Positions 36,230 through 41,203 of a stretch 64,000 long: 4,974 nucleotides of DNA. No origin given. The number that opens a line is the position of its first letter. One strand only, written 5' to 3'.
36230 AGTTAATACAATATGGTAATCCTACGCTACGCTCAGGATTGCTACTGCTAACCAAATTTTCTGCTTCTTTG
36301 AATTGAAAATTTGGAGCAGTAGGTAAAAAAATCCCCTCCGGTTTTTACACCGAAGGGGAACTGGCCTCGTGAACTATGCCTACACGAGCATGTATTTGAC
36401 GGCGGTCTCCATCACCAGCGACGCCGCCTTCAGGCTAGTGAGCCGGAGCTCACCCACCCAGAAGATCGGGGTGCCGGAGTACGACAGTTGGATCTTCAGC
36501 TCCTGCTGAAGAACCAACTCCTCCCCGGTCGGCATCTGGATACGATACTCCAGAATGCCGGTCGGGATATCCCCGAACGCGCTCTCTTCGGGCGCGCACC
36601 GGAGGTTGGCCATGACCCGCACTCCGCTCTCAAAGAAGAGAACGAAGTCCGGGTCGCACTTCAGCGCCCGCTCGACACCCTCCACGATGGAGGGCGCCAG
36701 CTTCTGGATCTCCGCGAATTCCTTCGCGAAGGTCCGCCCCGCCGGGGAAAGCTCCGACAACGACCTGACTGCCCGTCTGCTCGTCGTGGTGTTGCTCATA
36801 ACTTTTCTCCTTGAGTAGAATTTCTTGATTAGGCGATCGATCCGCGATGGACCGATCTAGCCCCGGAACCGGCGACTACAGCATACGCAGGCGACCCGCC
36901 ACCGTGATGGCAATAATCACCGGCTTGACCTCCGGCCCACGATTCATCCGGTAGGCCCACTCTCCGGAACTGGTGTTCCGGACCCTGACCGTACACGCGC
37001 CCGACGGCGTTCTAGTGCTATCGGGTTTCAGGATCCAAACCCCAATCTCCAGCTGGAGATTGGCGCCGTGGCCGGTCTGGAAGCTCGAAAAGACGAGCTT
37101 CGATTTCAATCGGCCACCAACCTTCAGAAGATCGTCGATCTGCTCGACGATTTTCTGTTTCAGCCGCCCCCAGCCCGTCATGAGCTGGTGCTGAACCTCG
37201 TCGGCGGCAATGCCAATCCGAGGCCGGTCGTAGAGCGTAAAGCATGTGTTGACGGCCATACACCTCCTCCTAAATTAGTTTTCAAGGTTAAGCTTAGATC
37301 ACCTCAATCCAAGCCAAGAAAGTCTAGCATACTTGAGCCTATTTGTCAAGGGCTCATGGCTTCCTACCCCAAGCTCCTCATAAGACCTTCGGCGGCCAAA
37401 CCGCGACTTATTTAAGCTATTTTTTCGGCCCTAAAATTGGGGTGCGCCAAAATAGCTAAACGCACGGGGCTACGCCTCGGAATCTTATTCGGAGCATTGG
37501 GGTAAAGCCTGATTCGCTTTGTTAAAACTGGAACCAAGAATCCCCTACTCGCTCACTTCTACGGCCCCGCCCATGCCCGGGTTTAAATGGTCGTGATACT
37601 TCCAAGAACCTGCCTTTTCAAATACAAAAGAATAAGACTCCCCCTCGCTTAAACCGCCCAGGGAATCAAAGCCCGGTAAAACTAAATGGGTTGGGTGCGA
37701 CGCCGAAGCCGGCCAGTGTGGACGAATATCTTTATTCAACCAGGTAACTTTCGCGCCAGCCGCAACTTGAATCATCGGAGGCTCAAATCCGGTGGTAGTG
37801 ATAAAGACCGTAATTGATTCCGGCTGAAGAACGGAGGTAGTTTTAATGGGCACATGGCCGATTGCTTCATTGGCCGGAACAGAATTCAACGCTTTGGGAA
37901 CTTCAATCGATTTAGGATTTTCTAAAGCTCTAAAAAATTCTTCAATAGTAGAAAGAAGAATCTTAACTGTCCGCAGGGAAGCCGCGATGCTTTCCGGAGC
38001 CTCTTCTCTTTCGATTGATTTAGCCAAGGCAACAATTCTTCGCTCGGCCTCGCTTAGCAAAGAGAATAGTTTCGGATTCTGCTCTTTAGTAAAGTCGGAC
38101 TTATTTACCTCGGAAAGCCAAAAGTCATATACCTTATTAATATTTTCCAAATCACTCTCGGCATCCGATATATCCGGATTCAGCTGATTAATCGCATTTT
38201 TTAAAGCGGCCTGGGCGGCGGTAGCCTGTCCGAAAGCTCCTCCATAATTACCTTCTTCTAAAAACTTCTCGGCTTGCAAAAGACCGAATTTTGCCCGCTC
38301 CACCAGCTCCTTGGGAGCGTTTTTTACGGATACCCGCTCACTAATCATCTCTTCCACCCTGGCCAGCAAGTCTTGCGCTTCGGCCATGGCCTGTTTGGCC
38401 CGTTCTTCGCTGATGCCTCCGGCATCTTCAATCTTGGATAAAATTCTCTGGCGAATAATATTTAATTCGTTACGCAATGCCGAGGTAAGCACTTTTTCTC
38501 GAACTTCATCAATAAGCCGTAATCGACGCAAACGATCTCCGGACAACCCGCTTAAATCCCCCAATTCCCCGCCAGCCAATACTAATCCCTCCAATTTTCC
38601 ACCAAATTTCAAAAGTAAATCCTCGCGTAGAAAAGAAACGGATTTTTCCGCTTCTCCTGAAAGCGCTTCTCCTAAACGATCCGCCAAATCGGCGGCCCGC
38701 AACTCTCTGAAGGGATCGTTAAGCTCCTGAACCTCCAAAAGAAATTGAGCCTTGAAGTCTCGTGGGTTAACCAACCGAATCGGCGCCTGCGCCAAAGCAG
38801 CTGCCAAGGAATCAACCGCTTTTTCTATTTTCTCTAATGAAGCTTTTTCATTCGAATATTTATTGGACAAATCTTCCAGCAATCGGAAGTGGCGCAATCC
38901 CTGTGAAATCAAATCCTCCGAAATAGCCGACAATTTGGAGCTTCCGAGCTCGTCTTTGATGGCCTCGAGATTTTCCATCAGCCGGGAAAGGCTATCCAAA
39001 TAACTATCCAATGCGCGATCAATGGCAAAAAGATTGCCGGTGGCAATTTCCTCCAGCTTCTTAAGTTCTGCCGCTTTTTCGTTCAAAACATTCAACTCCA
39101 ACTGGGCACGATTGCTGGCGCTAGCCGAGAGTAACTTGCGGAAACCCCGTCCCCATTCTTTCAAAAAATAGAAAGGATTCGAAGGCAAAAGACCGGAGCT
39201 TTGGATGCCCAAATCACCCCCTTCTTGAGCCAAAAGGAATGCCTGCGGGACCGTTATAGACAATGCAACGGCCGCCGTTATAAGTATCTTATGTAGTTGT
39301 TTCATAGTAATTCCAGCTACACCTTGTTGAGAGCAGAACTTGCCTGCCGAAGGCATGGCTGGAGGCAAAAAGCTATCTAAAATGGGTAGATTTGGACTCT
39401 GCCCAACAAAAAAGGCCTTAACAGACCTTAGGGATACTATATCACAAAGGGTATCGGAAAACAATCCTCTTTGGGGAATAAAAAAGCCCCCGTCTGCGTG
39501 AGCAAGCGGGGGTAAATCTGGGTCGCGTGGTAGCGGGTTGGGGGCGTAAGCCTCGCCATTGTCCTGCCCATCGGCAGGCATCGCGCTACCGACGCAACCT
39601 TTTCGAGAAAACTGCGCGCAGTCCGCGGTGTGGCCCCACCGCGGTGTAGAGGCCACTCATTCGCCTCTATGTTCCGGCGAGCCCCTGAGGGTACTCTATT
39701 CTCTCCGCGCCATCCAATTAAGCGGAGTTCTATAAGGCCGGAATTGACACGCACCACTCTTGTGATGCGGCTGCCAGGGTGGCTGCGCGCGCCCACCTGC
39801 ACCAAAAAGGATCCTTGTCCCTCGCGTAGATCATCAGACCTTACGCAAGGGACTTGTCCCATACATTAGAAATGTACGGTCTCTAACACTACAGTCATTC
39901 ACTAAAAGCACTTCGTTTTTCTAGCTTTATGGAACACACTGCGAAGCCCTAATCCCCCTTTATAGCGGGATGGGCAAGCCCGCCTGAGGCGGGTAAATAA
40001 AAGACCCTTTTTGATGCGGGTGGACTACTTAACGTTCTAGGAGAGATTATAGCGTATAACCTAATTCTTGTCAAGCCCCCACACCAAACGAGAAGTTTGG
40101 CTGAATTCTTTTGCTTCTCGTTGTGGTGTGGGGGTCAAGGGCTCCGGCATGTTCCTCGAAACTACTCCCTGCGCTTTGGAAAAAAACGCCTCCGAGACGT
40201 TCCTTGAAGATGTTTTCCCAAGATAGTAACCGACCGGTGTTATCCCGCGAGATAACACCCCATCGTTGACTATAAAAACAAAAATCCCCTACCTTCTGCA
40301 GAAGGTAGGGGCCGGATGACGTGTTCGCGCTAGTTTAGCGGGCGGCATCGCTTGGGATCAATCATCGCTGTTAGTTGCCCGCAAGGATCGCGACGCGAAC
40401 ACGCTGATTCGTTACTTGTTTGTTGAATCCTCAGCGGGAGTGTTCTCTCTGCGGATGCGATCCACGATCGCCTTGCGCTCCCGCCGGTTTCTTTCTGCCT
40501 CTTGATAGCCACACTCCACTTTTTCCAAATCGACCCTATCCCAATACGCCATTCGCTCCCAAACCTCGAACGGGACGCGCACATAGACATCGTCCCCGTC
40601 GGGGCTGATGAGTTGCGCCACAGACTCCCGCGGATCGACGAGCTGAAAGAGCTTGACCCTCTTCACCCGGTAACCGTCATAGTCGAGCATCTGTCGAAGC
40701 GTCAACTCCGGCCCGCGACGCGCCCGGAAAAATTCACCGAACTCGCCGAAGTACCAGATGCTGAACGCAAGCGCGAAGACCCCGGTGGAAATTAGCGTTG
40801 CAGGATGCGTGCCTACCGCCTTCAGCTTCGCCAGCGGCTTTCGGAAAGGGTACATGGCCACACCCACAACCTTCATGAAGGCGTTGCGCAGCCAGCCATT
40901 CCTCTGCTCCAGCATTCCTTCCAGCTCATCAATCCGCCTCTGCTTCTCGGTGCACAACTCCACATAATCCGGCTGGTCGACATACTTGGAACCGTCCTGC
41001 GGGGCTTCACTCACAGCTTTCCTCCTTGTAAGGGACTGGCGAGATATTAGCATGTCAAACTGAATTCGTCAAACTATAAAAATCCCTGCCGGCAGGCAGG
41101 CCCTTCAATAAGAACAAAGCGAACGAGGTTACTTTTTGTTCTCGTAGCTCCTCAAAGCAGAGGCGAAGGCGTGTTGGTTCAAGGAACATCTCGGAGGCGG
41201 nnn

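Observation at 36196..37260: GC-rich (~60% GC) two-gene cassette between alaS and a large secreted-protein gene, with its own promoter (in repeat A) and terminator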

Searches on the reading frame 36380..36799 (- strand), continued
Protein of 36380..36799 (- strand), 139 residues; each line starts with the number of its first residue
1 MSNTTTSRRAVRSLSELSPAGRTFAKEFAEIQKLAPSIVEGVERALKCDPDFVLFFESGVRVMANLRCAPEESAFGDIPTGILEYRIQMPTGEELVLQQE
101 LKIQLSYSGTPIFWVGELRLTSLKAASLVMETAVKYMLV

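Call 74: fold_search(model_id=the predicted structure, library=viral)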
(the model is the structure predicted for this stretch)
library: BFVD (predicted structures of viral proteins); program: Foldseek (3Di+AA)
matches with E <= 10: 1390; with E <= 0.001: 0
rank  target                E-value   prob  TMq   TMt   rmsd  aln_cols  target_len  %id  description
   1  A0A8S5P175            2.7e-03  1.00  0.43  0.26   6.3       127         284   16  Uncharacterized protein [Myoviridae sp. ctLnO19]
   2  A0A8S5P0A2            5.7e-03  0.99  0.45  0.17  10.4       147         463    8  Uncharacterized protein [Myoviridae sp. ctLnO19]
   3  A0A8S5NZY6            7.2e-03  1.00  0.51  0.30   4.9       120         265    8  Uncharacterized protein [Myoviridae sp. ctLnO19]
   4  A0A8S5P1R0            8.6e-03  0.97  0.43  0.14   6.9       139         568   12  Uncharacterized protein [Myoviridae sp. ctLnO19]
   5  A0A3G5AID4            1.3e-02  0.38  0.25  0.17  28.1       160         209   11  Uncharacterized protein [Sylvanvirus sp.]
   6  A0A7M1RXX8            1.4e-02  0.99  0.38  0.44   4.8       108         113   13  Uncharacterized protein [uncultured phage cr111_1]
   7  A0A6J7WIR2            1.7e-02  0.89  0.29  0.36   8.5        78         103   20  NAT_SF domain containing protein [uncultured Caudovirales phage]
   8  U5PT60                1.8e-02  0.89  0.27  0.17   7.6        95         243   14  Uncharacterized protein [Clavibacter phage CN1A]
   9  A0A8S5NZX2            2.0e-02  0.80  0.29  0.30   7.5       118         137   10  Uncharacterized protein [Myoviridae sp. ctLnO19]
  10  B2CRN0                2.2e-02  0.69  0.24  0.32   8.8        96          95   14  Uncharacterized protein [Betalipothrixvirus uzonense]
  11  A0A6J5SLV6            2.3e-02  0.84  0.27  0.20   7.8       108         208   16  Essential recombination function protein [uncultured Caudovirales phage]
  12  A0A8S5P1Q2            2.3e-02  0.47  0.22  0.11  11.5       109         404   14  Uncharacterized protein [Myoviridae sp. ctLnO19]
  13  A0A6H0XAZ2            2.6e-02  0.85  0.28  0.37   9.7        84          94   18  (no name in the UniProt tables at hand)
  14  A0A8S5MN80            3.0e-02  0.92  0.28  0.23   6.6        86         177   20  ERF superfamily protein [Myoviridae sp. ctI7W9]
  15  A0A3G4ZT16            3.1e-02  0.30  0.21  0.16  23.5       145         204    7  Uncharacterized protein [Edafosvirus sp.]
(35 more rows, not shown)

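Call 79: search_solved_structures(query=A4, max_evalue=10)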
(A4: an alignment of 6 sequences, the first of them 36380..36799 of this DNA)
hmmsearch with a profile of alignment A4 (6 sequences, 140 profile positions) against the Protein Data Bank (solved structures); distinct sequences matched with E-value up to 10: 0.

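Call 81: search_dna_similar(query=window:36380-36799:-, collection=phages, mode=protein, max_evalue=1, max_rows=8)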
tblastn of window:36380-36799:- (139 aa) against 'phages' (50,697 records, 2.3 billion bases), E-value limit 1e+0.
Records with a match: 1; places in all: 1; records where one place covers at least 80% of the query: 0.
Best place of each record, by identity: <60% 1.
By first word of the organism name: Pseudomonas 1.
By host as written in the record: Pseudomonas aeruginosa 1.
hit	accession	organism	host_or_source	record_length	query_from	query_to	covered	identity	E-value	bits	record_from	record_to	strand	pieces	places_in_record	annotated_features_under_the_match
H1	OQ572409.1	Pseudomonas phage Y7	Pseudomonas aeruginosa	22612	32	97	47%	32.9%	2e-2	40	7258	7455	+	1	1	record has no annotation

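Call 83: search_dna_similar(query=window:36380-36799:-, collection=plasmids, mode=protein, max_evalue=1, max_rows=8)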
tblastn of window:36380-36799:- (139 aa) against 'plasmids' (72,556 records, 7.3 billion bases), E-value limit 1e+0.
Records with a match: 4; places in all: 4; records where one place covers at least 80% of the query: 0.
Best place of each record, by identity: <60% 4.
By first word of the organism name: Ralstonia 2; Sodalis 1; Pseudomonas 1.
By predicted mobility (MOB-suite, as given by PLSDB): non-mobilizable 4.
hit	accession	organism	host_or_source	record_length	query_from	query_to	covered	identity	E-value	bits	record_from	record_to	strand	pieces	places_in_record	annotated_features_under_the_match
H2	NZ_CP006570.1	Sodalis praecaptivus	-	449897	32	97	47%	34.3%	8e-1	37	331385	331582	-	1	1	LysR family transcriptional regulator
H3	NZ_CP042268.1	Pseudomonas aeruginosa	Homo sapiens,sputum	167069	32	97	47%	32.9%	6e-2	40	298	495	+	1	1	LysR substrate-binding domain-containing protein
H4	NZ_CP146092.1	Ralstonia sp. RRA.1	-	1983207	33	97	47%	30.8%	4e-1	37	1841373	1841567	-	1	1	none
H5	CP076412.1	Ralstonia wenshanensis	soil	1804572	33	97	47%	30.8%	5e-1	37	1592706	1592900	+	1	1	LysR family transcriptional regulator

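Call 116: search_protein_families(library=pfam, alignment_id=A4, max_evalue=5)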
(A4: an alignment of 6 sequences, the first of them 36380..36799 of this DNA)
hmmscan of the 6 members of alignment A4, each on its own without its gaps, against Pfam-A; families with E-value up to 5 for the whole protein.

A. member 1, window:36380-36799:- (139 aa): 0 families

B. families by the number of members that match (of 6 scanned): 1 family
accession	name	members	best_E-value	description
PF04968.17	CHORD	1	0.16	CHORD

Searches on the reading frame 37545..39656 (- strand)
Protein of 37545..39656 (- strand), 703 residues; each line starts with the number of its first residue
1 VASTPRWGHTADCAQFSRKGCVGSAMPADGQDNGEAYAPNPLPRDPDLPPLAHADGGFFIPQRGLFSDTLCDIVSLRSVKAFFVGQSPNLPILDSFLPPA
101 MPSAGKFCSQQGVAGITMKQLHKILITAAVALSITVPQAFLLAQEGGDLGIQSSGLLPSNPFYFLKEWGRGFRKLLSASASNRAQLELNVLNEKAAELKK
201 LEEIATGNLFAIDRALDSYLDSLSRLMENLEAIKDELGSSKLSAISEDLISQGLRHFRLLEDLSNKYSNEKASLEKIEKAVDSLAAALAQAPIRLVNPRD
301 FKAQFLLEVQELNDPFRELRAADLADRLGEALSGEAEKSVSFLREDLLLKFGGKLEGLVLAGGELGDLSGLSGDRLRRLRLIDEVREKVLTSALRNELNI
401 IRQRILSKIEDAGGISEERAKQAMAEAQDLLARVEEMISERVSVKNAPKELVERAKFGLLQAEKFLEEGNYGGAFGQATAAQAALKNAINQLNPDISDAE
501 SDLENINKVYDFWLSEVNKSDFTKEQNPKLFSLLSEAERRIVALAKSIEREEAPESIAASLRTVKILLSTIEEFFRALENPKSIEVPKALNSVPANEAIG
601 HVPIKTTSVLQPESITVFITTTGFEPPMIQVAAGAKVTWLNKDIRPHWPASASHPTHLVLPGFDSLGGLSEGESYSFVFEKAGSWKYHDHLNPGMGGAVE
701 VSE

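Call 4: search_protein_families(library=pfam, proteins=[window:37545-39656:-], max_evalue=1)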
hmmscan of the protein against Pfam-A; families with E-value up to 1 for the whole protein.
window:37545-39656:- (703 aa): 12 families
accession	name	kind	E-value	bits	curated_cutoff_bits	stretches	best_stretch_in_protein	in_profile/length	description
PF18915.5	DUF5667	-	0.00099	19.9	27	1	155-270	1-85/99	Domain of unknown function (DUF5667)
PF00127.26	Copper-bind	-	0.0044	17.8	21.2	1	623-701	13-98/99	Copper binding proteins, plastocyanin/azurin family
PF13473.12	Cupredoxin_1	-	0.076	13.5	27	1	612-697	20-100/104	Cupredoxin-like domain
PF21884.2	ZUO1-like_ZHD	-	0.094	13.8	25.1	1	488-552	17-81/105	Zuotin-like, zuotin homology domain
PF19941.4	DUF6403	-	0.098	13.3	26.9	1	407-447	20-59/77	Family of unknown function (DUF6403)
PF08181.16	DegQ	-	0.17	12.4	22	0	260-283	13-36/46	DegQ (SacQ) family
PF18580.7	HTH_SUN2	-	0.34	11.6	30.4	0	105-125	32-52/58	SUN2 helix-turn-helix domain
PF10241.14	KxDL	-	0.36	11.6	27.2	0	188-237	22-71/86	Uncharacterized conserved protein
PF22360.1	SbsC_spectrin-like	-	0.38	12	26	0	407-435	14-40/62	SbsC,spectrin-like repeat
PF07765.17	KIP1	-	0.66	10.6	33.9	0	520-576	6-64/74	KIP1-like protein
PF19493.4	Trypco1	-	0.73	10.9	24.6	0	550-586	31-67/98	Trypsin-co-occurring domain 1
PF23109.1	ARCH_RTEL1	-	0.73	10.3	27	0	219-288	33-102/181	RTEL1 helicase, ARCH domain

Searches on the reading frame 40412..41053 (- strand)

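Call 4: search_protein_families(library=pfam, proteins=[window:40412-41053:-], max_evalue=1)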
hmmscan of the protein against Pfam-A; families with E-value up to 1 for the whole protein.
window:40412-41053:- (213 aa): 0 families

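Call 5: search_protein_families(library=padloc, proteins=[window:40412-41053:-], max_evalue=1)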
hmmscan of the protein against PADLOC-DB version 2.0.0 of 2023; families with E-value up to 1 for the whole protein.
window:40412-41053:- (213 aa): 0 families

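Call 6: search_protein_families(library=phrogs, proteins=[window:40412-41053:-], max_evalue=1)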
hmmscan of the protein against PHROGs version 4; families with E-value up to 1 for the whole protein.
window:40412-41053:- (213 aa): 2 families
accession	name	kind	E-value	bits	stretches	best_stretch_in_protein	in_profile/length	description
phrog_6156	-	DNA, RNA and nucleotide metabolism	0.05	13.9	1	146-202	78-138/261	endonuclease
phrog_22751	-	unknown function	0.66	11.1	0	49-59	7-17/51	-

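Call 15: search_protein_families(library=ncbifam, proteins=[window:40412-41053:-], max_evalue=1)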
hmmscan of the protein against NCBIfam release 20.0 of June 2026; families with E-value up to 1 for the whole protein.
window:40412-41053:- (213 aa): 0 families
